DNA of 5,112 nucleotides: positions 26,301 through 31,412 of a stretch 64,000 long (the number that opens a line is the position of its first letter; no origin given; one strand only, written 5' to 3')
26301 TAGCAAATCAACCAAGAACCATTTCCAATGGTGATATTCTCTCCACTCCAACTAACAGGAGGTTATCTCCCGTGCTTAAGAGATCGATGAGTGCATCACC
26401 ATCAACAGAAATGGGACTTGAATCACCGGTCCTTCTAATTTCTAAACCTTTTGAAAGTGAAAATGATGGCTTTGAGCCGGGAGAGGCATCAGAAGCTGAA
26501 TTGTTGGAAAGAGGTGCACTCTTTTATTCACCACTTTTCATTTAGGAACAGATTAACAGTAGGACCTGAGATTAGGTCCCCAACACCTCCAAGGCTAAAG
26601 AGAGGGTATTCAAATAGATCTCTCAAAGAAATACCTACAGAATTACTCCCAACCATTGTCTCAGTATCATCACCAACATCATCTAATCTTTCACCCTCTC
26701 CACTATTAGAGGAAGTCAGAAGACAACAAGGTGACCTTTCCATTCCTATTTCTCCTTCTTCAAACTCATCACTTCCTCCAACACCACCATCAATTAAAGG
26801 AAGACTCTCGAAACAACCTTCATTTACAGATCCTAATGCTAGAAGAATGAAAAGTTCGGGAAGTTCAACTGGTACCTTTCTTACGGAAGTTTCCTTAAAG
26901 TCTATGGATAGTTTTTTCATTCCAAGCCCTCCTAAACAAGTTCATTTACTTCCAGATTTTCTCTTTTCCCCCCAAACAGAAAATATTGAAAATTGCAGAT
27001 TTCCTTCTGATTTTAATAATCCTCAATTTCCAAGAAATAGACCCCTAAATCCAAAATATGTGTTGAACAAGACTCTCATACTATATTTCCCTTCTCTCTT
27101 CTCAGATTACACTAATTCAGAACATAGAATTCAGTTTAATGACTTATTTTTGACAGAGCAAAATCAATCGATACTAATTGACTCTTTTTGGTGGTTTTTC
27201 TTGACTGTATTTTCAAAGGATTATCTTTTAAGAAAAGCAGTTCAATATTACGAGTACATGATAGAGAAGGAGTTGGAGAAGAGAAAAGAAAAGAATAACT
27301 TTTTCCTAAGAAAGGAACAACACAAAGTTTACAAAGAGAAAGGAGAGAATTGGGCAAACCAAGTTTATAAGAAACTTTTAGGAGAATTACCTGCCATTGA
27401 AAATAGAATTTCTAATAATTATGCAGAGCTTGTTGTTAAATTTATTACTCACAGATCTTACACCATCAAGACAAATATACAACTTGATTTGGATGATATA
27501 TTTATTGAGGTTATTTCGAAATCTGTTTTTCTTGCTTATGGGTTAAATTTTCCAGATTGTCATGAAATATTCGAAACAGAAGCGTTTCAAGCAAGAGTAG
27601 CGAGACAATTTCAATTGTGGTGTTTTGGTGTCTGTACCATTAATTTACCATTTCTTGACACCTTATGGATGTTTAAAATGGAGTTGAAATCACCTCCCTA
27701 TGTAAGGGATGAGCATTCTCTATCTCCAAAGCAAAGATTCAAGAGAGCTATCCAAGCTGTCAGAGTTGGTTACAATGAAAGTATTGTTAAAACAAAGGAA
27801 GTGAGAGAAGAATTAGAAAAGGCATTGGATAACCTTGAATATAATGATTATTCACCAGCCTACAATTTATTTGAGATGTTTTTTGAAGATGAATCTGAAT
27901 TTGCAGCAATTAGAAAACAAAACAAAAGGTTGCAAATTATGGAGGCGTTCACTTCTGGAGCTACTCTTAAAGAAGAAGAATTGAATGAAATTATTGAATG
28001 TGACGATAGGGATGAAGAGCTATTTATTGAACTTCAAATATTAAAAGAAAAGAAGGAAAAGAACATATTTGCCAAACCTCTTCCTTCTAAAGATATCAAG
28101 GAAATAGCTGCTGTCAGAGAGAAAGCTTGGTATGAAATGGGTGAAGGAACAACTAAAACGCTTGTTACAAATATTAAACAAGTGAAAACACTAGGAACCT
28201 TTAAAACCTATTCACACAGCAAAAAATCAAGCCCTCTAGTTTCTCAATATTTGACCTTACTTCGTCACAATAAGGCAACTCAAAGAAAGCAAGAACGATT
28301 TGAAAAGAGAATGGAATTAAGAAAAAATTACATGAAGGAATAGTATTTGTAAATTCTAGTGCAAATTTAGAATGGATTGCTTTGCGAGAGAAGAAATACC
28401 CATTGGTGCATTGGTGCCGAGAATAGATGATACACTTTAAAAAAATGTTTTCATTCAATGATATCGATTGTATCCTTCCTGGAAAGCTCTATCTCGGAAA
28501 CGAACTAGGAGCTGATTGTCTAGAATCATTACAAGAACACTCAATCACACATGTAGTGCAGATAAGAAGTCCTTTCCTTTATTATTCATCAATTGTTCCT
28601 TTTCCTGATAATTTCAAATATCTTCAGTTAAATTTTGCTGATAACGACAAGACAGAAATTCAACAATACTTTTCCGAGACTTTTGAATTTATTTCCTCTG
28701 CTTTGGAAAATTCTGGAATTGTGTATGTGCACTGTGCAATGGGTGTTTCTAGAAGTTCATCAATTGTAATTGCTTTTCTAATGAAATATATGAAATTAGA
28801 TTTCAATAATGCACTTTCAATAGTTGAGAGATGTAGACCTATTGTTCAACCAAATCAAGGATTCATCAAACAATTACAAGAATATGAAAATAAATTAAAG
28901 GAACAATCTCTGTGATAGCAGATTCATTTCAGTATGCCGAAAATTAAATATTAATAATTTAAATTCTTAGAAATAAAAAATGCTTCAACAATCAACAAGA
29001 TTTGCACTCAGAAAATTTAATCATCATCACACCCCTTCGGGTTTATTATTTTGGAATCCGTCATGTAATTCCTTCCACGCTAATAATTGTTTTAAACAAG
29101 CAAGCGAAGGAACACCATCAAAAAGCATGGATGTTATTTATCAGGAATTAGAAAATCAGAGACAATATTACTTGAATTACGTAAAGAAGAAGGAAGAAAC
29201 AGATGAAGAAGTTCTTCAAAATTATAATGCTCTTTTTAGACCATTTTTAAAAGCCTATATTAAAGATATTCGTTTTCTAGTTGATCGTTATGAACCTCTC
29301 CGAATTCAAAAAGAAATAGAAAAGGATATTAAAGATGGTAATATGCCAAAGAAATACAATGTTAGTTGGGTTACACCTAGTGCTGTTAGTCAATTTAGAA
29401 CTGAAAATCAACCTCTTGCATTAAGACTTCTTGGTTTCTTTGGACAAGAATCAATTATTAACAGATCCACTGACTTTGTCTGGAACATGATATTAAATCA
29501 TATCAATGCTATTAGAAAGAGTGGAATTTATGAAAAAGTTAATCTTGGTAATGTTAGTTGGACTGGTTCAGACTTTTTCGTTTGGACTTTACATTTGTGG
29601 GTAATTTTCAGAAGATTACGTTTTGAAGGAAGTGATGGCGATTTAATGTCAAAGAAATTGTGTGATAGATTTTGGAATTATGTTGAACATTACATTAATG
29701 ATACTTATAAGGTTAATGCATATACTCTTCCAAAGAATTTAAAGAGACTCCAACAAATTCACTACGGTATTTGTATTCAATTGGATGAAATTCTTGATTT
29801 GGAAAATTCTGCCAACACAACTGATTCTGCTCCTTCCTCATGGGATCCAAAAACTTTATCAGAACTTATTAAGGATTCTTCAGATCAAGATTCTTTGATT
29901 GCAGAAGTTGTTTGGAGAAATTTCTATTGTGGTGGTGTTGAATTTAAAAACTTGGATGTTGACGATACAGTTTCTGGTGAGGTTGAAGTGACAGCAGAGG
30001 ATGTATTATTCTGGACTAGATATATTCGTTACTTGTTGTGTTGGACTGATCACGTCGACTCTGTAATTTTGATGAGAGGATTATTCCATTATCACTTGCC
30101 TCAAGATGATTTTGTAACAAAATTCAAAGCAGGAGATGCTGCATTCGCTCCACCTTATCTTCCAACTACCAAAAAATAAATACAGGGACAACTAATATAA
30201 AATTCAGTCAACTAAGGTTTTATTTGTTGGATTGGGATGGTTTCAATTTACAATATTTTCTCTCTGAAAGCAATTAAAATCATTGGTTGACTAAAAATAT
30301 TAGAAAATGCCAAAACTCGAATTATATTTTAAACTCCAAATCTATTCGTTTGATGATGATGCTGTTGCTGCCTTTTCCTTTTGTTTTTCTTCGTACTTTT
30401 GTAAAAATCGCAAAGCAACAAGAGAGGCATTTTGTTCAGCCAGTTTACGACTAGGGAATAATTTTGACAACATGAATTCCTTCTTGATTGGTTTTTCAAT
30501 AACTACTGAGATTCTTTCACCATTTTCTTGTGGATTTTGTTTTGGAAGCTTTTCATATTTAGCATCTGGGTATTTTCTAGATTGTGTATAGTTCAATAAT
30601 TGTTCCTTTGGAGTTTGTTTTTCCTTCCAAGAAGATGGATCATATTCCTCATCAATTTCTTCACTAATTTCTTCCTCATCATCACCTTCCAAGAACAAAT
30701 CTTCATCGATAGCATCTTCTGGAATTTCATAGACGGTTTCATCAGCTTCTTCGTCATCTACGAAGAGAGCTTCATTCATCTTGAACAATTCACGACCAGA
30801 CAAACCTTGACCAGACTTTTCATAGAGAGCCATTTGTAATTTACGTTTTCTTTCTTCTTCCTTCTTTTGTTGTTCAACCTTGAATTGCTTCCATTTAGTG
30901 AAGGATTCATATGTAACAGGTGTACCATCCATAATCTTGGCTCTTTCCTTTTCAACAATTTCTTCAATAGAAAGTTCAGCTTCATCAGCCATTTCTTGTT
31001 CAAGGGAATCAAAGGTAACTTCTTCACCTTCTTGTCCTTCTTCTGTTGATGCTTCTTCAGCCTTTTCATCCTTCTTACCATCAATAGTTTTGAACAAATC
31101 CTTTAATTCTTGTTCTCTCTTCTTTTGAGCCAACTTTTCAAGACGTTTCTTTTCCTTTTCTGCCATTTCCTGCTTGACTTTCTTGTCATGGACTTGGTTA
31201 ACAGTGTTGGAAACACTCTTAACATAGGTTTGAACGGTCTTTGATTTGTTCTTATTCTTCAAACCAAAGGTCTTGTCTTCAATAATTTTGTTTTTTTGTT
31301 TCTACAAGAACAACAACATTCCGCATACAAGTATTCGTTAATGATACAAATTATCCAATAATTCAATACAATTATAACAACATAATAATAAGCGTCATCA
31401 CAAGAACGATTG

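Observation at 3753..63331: Unusual density of cilium/flagellum genes: CFAP58, kinesin-9B, ARMC9, kinesin-9A, dynein-IC-like WD40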

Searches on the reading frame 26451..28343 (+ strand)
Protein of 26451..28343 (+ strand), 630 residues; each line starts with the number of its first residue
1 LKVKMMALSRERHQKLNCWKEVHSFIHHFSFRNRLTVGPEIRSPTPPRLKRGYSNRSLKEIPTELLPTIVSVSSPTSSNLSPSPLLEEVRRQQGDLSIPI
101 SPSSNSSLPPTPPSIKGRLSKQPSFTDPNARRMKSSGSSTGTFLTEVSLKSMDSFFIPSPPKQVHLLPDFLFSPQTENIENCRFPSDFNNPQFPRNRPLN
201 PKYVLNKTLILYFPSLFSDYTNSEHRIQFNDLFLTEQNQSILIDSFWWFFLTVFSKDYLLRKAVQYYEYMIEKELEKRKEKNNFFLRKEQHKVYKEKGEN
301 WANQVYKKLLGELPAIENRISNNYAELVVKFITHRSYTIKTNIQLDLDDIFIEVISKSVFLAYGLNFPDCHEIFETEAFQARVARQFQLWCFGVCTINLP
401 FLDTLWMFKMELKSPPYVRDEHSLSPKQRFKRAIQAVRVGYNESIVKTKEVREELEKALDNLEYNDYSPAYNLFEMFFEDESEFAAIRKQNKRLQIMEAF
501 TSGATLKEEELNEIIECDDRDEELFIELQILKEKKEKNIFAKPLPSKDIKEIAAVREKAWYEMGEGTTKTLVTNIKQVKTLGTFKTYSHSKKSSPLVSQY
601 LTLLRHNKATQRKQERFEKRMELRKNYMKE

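Call 6: search_protein_families(library=pfam, proteins=[window:26451-28343:+], max_evalue=0.01)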
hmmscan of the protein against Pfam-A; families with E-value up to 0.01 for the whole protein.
window:26451-28343:+ (630 aa): 1 family
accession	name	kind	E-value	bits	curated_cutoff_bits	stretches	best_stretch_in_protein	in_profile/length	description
PF14922.11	FWWh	-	3.7e-09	37.1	25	1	224-394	29-139/150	Protein of unknown function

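Call 40: search_solved_structures(query=window:26451-28343:+, max_evalue=0.01)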
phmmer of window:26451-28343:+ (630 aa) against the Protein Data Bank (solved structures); distinct sequences matched with E-value up to 0.01: 0.

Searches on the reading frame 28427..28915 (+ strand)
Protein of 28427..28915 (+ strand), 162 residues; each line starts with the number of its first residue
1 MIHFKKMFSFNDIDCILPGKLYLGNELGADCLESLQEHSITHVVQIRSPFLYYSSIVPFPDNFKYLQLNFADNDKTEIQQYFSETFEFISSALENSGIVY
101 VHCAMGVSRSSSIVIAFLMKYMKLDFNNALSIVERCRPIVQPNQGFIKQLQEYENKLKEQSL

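Call 6: search_protein_families(library=pfam, proteins=[window:28427-28915:+], max_evalue=0.01)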
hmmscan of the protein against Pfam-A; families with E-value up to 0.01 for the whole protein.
window:28427-28915:+ (162 aa): 5 families
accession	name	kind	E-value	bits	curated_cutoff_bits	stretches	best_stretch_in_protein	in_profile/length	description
PF00782.25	DSPc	-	5.8e-33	114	33.5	1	21-156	1-133/133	Dual specificity phosphatase, catalytic domain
PF22785.1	Tc-R-P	-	1.4e-06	29.2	27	1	29-120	13-103/106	Polymorphic toxin system, DSP-PTPase phosphatase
PF00102.32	Y_phosphatase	-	0.0028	17.7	20.9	1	77-154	146-226/234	Protein-tyrosine phosphatase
PF22784.1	PTP-SAK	-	0.0032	18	27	1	32-121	24-112/153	Swiss Army Knife protein, DSP-PTPase phosphatase domain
PF04179.17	Init_tRNA_PT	-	0.0048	17.5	22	1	73-125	12-66/114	Rit1 DUSP-like domain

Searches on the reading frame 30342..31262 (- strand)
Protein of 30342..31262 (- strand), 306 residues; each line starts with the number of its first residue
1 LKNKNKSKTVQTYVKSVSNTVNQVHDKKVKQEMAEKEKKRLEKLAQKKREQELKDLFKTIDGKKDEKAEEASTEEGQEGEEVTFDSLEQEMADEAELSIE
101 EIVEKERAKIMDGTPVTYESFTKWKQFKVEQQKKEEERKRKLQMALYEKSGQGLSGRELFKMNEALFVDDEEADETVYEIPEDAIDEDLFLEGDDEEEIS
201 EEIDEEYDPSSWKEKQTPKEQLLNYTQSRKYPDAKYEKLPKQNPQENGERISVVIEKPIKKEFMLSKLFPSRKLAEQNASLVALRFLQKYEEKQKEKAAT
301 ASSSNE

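Call 6: search_protein_families(library=pfam, proteins=[window:30342-31262:-], max_evalue=0.01)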
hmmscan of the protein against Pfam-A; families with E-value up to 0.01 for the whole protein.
window:30342-31262:- (306 aa): 2 families
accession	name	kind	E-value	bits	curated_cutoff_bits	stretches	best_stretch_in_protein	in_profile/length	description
PF16543.10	DFRP_C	-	1.9e-19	70.4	27.5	1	96-177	1-76/88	DRG Family Regulatory Proteins, Tma46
PF00035.32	dsrm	-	0.0046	17.9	23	0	218-287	1-66/66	Double-stranded RNA binding motif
